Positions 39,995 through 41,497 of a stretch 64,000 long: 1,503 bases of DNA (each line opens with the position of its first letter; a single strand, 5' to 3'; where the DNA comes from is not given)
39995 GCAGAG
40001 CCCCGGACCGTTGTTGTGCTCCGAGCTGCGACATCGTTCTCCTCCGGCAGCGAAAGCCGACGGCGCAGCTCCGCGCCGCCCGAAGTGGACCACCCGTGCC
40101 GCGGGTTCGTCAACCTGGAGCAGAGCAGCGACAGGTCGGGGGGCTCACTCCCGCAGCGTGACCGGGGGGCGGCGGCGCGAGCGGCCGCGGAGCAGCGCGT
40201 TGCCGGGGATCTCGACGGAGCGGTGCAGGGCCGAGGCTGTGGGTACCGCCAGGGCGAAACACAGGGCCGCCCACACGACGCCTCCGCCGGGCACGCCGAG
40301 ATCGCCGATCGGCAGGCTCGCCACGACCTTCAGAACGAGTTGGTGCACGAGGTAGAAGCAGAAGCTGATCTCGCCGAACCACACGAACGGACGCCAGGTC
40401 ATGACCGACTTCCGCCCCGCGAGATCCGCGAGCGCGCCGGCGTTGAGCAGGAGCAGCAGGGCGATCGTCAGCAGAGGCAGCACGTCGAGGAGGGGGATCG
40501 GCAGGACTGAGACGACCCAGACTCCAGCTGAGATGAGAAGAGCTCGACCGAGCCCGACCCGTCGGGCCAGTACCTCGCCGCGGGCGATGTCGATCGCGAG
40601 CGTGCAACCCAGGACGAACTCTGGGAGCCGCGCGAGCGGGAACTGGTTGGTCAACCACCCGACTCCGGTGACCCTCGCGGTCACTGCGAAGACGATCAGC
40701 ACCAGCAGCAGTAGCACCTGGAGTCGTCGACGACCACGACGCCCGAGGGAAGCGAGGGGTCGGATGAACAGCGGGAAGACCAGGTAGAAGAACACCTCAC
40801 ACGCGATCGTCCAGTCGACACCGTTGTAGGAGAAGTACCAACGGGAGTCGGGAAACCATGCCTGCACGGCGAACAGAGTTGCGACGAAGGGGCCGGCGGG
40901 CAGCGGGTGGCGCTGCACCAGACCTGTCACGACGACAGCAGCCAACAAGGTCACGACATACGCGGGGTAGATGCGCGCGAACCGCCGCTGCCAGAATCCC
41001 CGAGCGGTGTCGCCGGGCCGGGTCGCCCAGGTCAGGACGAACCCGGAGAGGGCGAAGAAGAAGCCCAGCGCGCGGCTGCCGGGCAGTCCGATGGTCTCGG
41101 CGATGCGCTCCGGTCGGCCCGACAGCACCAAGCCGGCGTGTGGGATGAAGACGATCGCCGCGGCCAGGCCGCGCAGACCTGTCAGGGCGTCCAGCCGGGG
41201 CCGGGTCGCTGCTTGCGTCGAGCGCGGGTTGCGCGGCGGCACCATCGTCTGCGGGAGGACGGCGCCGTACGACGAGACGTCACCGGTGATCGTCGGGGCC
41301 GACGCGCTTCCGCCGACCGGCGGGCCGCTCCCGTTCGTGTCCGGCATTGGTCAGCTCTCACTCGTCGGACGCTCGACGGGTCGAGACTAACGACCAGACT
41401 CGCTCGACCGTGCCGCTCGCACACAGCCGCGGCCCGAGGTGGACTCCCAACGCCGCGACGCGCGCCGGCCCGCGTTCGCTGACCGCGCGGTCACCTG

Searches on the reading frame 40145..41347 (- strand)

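Call 9: search_protein_families(library=pfam, proteins=[window:40145-41347:-], max_evalue=0.001)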
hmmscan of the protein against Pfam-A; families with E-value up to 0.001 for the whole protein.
window:40145-41347:- (400 aa): 1 family
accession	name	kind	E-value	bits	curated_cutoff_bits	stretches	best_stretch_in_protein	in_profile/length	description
PF01757.29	Acyl_transf_3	-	6.1e-26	91.7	31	1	54-371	3-321/326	Acyltransferase domain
